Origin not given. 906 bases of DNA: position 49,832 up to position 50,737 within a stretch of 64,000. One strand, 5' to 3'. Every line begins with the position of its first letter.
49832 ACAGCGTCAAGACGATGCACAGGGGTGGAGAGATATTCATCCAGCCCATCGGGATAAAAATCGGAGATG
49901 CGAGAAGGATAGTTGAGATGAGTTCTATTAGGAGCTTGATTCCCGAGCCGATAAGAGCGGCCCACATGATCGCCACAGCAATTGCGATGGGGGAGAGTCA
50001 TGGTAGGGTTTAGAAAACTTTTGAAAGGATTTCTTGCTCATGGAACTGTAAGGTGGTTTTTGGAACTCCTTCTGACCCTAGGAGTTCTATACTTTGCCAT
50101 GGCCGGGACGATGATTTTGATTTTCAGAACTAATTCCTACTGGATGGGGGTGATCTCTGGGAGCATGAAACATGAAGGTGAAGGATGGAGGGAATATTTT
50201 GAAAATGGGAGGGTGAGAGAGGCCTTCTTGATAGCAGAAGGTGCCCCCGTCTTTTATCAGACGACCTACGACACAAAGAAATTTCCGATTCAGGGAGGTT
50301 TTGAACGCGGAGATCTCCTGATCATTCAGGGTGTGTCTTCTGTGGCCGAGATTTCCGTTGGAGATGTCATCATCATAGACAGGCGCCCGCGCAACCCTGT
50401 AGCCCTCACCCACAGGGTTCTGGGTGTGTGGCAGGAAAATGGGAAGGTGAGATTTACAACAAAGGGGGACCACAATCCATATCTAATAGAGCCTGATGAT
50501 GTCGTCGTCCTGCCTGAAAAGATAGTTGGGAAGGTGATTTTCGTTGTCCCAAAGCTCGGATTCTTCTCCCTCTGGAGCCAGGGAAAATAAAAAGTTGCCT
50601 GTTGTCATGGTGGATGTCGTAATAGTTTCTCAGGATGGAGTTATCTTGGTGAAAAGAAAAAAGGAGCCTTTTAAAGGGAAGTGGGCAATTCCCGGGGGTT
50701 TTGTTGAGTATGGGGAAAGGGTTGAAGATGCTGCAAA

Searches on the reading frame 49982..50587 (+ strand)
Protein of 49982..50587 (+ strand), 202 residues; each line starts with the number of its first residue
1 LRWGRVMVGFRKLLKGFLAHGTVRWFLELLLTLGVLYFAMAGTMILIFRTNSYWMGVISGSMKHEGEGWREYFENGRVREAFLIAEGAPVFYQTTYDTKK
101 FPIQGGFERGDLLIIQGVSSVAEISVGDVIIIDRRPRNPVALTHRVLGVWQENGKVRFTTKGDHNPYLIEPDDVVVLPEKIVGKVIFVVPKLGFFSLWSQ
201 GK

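Call 34: search_protein_families(library=ncbifam, proteins=[window:49982-50587:+], max_evalue=0.1)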
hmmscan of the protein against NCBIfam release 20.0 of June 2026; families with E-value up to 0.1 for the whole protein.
window:49982-50587:+ (202 aa): 2 families
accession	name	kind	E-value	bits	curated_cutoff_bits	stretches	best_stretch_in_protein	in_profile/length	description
TIGR02228.1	sigpep_I_arch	equivalog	6.5e-16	58.6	51.85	1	107-195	45-129/158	signal peptidase I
NF046067.1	SigPepSipWBacil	equivalog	3.3e-10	39.8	190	1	106-199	51-140/189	signal peptidase I SipW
